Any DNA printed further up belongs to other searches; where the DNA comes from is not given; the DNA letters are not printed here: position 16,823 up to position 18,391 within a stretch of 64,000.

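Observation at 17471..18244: The signal peptidase is fused in frame to a third copy of its own substrate signal peptide plus a lamin-tail-like domain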

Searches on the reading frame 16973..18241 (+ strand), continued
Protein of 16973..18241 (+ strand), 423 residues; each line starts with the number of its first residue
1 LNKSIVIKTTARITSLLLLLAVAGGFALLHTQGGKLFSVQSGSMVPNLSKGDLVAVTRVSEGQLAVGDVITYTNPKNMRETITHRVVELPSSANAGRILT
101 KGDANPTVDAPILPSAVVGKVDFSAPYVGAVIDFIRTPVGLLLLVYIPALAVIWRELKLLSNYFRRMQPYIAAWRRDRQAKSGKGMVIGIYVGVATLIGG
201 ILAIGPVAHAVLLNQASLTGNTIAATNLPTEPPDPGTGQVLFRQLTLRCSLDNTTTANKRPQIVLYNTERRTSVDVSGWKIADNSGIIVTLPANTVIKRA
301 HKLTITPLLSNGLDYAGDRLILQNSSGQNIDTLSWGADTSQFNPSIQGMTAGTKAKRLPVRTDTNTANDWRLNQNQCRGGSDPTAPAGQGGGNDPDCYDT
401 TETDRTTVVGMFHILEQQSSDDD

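Call 43: predict_structure(alignment_id=A1)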
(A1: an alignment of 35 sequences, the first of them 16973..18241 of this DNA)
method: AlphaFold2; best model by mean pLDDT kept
length: 423 residues; sequences in the alignment: 35
mean_pLDDT: 79.3   pTM: 0.47
mean pLDDT of the five models: 79.3, 78.6, 77.1, 76.5, 76.1
residues with pLDDT >= 90: 154; 70-90: 163; 50-70: 58; < 50: 48
segments of 3 or more residues with pLDDT < 50: 205-237, 380-382, 386-392
pLDDT, mean of each block of 10 residues (from residue 1): 82 90 89 88 81 90 93 90 94 93 89 93 88 85 83 87 71 54 53 66 49 32 34 51 90 85 91 92 95 92 93 94 91 92 89 87 81 73 48 62 78 85 48
secondary structure, 60 per line:
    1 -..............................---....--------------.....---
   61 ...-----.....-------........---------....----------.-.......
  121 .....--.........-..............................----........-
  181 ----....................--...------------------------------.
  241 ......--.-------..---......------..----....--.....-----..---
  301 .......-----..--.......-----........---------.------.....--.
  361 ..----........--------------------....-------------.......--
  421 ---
elements in order: H2-31 E35-38 E53-57 E69-73 E81-88 E98-101 E117-125 H128-136 H138-167 H172-179 H185-204 E240-246 E262-267 E280-283 E286-290 E301-307 E317-323 E329-336 E353-357 E370-374 E412-418

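Call 45: fold_search(model_id=the predicted structure, library=pdb)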
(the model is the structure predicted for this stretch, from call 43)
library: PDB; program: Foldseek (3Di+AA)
matches with E <= 10: 654; with E <= 0.001: 3
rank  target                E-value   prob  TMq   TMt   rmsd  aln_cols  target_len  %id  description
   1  7p2q_A                4.5e-05  1.00  0.24  0.62   6.7       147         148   26  Human Signal Peptidase Complex Paralog C (SPC-C) (released 2021-10-06)
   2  7p2p_A                1.5e-04  1.00  0.24  0.60   6.8       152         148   26  Human Signal Peptidase Complex Paralog A (SPC-A) (released 2021-10-06)
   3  4n31_A                7.2e-04  1.00  0.19  0.54   4.6       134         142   13  Structure and activity of Streptococcus pyogenes SipA: a signal peptidase homologue essential for pilus polymerisation (released 2014-08-20)
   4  1t7d_A                1.4e-03  1.00  0.13  0.25   9.2        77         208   23  Crystal structure of Escherichia coli type I signal peptidase in complex with a lipopeptide inhibitor (released 2004-07-13)
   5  3iiq_A                1.5e-03  1.00  0.13  0.24  10.5        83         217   20  Crystallographic analysis of bacterial signal peptidase in ternary complex with Arylomycin A2 and a beta-sultam inhibi (released 2009-09-01)
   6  1kn9_A                2.0e-03  1.00  0.13  0.22  10.7        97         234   20  CRYSTAL STRUCTURE OF A BACTERIAL SIGNAL PEPTIDASE APO-ENZYME, IMPLICATIONS FOR SIGNAL PEPTIDE BINDING AND THE SER-LYS  (released 2002-01-30)
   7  1t7d_B                2.2e-03  1.00  0.13  0.24   6.8        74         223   26  Crystal structure of Escherichia coli type I signal peptidase in complex with a lipopeptide inhibitor (released 2004-07-13)
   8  3iiq_B                3.2e-03  1.00  0.13  0.24   7.4        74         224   24  Crystallographic analysis of bacterial signal peptidase in ternary complex with Arylomycin A2 and a beta-sultam inhibi (released 2009-09-01)
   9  9nlo_A                3.3e-03  1.00  0.13  0.24   7.6        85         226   21  Escherichia coli Signal Peptidase I Delta 2-76 P84A in complex with lipopeptide inhibitor (released 2025-11-19)
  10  3s04_A                3.9e-03  1.00  0.13  0.25  10.5        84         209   20  Crystal structure of Escherichia coli type I signal peptidase in complex with an Arylomycin Lipoglycopeptide Antibioti (released 2011-10-05)
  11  4n31_B                4.2e-03  1.00  0.18  0.53   5.1       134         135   14  Structure and activity of Streptococcus pyogenes SipA: a signal peptidase homologue essential for pilus polymerisation (released 2014-08-20)
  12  3jt0_A                4.2e-03  1.00  0.16  0.56   6.2       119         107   18  Crystal Structure of the C-terminal fragment (426-558) Lamin-B1 from Homo sapiens, Northeast Structural Genomics Conso (released 2009-09-22)
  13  3s04_B                5.5e-03  1.00  0.13  0.24   7.5        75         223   24  Crystal structure of Escherichia coli type I signal peptidase in complex with an Arylomycin Lipoglycopeptide Antibioti (released 2011-10-05)
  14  6b88_B                6.4e-03  1.00  0.13  0.22  10.0        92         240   20  E. coli LepB in complex with GNE0775 ((4S,7S,10S)-10-((S)-4-amino-2-(2-(4-(tert-butyl)phenyl)-4-methylpyrimidine-5-car (released 2018-10-10)
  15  4wvh_A                7.6e-03  1.00  0.18  0.15   6.2       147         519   18  Crystal structure of the Type-I signal peptidase from Staphylococcus aureus (SpsB) in complex with a substrate peptide (released 2015-09-23)
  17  2lll_MODEL_1_A        1.1e-02  1.00  0.17  0.55   4.0       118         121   13  Solution NMR structure of C-terminal globular domain of human Lamin-B2, Northeast Structural Genomics Consorti (released 2011-12-07)
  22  3gef_A                1.6e-02  1.00  0.17  0.57   4.6       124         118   12  Crystal structure of the R482W mutant of lamin A/C (released 2009-08-04)
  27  2ho0                  4.1e-02  1.00  0.17  0.50   3.7        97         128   22  Structure of a Hyper-cleavable Monomeric Fragment of Phage Lambda Repressor Containing the Cleavage Site Region (released 2006-09-19)
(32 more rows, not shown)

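Call 63: search_protein_representatives(protein=window:16973-18241:+)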
Query: 423 residues. Proteins with E-value up to 0.001 (for the whole library): 18491; up to 1e-10: 4626; up to 1e-30: 134. The best 150 are listed.
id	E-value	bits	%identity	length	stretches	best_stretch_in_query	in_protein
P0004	2.8e-120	418.4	55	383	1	28-423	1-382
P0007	1.3e-112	393.2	51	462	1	12-423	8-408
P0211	6.4e-108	377.8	46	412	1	7-416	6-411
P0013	5.6e-95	335.1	48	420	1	17-403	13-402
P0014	7.4e-95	334.7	45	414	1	19-416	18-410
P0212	1.3e-91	324.0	44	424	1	11-405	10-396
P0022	7.0e-87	308.5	46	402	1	16-380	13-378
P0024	7.6e-86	305.1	44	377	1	7-378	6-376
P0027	1.7e-84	300.6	42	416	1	7-379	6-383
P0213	2.7e-83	296.7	44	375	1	17-377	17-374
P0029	2.9e-82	293.3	46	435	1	15-377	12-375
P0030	7.9e-82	291.8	45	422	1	8-377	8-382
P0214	4.3e-81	289.4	43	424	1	13-396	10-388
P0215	4.0e-79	282.9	42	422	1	13-386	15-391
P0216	3.3e-77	276.6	43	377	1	12-380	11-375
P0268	1.1e-39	153.1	45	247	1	199-381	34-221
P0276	3.8e-38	148.0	37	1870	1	6-230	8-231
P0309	2.7e-31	125.4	36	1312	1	13-230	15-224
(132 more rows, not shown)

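Call 65: find_encoding_contigs(protein=P0268, flank=4000, max_places=4)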
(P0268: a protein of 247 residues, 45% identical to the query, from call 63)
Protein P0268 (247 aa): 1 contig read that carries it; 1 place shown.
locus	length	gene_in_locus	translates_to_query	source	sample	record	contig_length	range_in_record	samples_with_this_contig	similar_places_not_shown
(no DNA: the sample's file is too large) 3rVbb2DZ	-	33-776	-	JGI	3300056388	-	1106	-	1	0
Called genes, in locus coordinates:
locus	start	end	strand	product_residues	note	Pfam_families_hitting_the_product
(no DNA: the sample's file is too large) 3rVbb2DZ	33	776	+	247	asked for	PF00932:LTD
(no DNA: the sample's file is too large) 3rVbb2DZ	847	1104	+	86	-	?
